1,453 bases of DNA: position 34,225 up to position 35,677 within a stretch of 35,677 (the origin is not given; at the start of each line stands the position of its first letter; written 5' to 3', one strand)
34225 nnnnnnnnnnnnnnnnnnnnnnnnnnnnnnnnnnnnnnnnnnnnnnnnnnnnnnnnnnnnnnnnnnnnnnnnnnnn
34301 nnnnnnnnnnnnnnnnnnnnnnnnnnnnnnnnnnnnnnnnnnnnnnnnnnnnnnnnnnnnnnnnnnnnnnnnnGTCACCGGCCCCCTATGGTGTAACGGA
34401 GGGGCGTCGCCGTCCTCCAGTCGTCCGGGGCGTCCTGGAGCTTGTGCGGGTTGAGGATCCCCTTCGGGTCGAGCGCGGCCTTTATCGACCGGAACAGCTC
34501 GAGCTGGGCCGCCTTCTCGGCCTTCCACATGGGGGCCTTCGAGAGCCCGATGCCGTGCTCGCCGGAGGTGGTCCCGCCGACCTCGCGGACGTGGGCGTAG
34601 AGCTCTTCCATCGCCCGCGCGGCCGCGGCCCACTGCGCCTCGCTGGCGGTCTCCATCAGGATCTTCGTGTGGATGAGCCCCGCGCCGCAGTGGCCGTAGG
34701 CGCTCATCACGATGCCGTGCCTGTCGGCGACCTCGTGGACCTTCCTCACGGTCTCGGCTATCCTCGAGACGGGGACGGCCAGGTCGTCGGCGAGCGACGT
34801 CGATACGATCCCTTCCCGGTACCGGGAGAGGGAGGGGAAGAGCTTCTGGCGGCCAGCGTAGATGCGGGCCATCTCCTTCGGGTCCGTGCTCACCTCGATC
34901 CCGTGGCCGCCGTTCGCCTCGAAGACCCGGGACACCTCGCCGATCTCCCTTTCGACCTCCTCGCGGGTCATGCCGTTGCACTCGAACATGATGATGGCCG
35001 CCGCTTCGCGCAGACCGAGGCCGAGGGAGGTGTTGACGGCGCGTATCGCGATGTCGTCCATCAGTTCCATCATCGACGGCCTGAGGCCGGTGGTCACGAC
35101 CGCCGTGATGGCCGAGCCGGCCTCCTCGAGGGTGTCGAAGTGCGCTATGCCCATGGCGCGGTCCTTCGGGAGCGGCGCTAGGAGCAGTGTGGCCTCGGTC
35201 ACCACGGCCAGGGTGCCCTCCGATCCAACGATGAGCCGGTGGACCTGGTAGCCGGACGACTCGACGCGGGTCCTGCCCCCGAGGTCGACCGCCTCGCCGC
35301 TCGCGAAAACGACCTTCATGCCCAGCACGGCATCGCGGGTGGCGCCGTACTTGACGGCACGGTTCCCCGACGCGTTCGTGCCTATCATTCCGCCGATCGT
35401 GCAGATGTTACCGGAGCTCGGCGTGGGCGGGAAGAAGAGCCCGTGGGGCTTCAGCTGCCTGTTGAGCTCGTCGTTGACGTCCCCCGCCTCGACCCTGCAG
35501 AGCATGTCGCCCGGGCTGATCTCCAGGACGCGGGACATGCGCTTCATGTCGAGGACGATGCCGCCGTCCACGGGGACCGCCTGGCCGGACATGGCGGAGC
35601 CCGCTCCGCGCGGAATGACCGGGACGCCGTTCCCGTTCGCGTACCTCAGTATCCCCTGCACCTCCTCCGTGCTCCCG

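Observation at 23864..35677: Second Hdr module: glcD-like dehydrogenase, hdrD/glcF-like, lipoate ligase, hdrC, hdrB, giant hdrA, mvhD-wHTH and a second giant hdrA in one tightly coupled unit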

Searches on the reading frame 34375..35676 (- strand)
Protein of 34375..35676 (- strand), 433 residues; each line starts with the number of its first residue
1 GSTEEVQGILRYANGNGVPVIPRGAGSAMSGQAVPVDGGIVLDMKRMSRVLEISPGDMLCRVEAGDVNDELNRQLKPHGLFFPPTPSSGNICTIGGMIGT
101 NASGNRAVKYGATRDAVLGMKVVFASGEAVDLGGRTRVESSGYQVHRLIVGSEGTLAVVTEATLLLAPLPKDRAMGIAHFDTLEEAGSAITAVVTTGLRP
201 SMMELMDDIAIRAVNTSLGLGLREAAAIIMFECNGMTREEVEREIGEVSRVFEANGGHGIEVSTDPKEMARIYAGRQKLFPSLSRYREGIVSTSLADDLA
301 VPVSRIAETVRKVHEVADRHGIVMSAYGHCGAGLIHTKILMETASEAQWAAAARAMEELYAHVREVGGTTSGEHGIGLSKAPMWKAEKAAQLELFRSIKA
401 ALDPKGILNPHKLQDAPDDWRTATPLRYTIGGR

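Call 15: search_protein_families(library=pfam, proteins=[window:34375-35676:-], max_evalue=0.01)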
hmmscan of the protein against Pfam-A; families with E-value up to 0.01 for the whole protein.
window:34375-35676:- (433 aa): 2 families
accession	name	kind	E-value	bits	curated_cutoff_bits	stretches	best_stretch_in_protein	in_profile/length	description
PF02913.24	FAD-oxidase_C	-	1.2e-57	195.9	21.2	1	169-413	1-248/248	FAD linked oxidases, C-terminal domain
PF01565.28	FAD_binding_4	-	3.4e-42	143.9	26.4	1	2-132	9-138/139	FAD binding domain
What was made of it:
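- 34375..35677 (-): GlcD-like FAD-dependent D-2-hydroxyacid dehydrogenase. It is the first gene of the operon. The 5' end (about 45-50 codons) and the promoter lie beyond the window. Pfam FAD_binding_4 (3.4e-42) + FAD-oxidase_C (1.2e-57), call 15.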

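Call 16: search_protein_families(library=ncbifam, proteins=[window:34375-35676:-], max_evalue=0.001)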
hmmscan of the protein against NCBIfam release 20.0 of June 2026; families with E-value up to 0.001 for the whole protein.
window:34375-35676:- (433 aa): 9 families
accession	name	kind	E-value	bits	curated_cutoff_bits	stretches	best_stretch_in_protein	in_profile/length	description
TIGR00387.1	glcD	equivalog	2.1e-108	362.8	567.9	1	3-412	7-413/413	glycolate oxidase subunit GlcD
NF008408.0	PRK11230.1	equivalog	1.2e-76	258.2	897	1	3-412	65-470/499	glycolate oxidase subunit GlcD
NF049975.1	2HglutDHaseYdiJ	equivalog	3e-56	190.8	1350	2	14-131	75-191/1018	D-2-hydroxyglutarate dehydrogenase YdiJ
NF008439.0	PRK11282.1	equivalog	1.4e-29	103.1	284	2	8-175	13-179/358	glycolate oxidase subunit GlcE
NF053785.1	DcplphribOxDprE1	equivalog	1.3e-15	57.6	500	1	18-167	38-181/449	decaprenylphosphoryl-beta-D-ribose oxidase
TIGR01678.1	FAD_lactone_ox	subfamily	2.2e-08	33.5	396.8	1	2-164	23-176/438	sugar 1,4-lactone oxidase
TIGR01679.1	bact_FAD_ox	subfamily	3.4e-08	32.8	292.25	1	6-164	24-173/419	FAD-linked oxidoreductase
TIGR01677.1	pln_FAD_oxido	subfamily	1.1e-05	24.2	383.1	1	37-171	80-216/560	FAD-dependent oxidoreductase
TIGR01676.1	GLDHase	equivalog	0.00013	20.9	458.25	0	3-164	71-223/541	L-galactonolactone dehydrogenase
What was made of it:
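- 34375..35677 (-): TIGR00387 glcD scores 362.8 bits, below the 567.9 cut-off (call 16).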

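Call 47: search_solved_structures(query=window:34375-35676:-, max_evalue=1e-20, show_alignments=0)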
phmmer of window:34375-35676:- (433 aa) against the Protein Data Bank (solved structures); distinct sequences matched with E-value up to 1e-20: 10.
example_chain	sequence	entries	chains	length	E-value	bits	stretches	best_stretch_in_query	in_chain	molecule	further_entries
7qh2_C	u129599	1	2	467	1.9e-71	244.3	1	2-413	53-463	Lactate dehydrogenase (NAD(+),ferredoxin) subunit LctD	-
9qgz_A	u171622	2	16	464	6.5e-70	239.2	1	3-413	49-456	Glycolate oxidase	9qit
8jdc_A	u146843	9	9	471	2e-53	184.9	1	5-413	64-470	Probable D-lactate dehydrogenase, mitochondrial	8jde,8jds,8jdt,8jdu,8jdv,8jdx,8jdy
8jdb_A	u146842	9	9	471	3.9e-52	180.7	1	5-413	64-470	Probable D-lactate dehydrogenase, mitochondrial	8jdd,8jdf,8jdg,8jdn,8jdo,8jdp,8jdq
6lpn_A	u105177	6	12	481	4.1e-50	174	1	3-413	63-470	D-2-hydroxyglutarate dehydrogenase, mitochondrial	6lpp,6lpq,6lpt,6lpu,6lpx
3pm9_A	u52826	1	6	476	7.4e-46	160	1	1-413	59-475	Putative oxidoreductase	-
2uuu_A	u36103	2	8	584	4.4e-29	104.8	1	2-207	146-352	ALKYLDIHYDROXYACETONEPHOSPHATE SYNTHASE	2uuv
4bc7_A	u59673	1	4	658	3.4e-27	98.5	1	10-208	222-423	ALKYLDIHYDROXYACETONEPHOSPHATE SYNTHASE, PEROXISOMAL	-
4bby_A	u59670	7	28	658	3.4e-27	98.5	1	10-208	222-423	ALKYLDIHYDROXYACETONEPHOSPHATE SYNTHASE, PEROXISOMAL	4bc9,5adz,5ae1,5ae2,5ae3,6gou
4bca_A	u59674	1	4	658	3.4e-27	98.5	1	10-208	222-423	ALKYLDIHYDROXYACETONEPHOSPHATE SYNTHASE, PEROXISOMAL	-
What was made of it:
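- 34375..35677 (-): Best solved relatives are LctD 7qh2_C (1.9e-71) and glycolate oxidase 9qgz (6.5e-70), call 47.
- On GlcD / D-lactate dehydrogenase (FAD-linked oxidase family): LctD and a glycolate oxidase score nearly the same (244 and 239 bits, call 47).
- Closest known: LctBCD. Same: The GlcD-like subunit is the closest solved relative of this dehydrogenase (E = 1.9e-71, call 47).
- The GlcD-like protein is closest to LctD of the confurcating Ldh-EtfAB (call 47).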
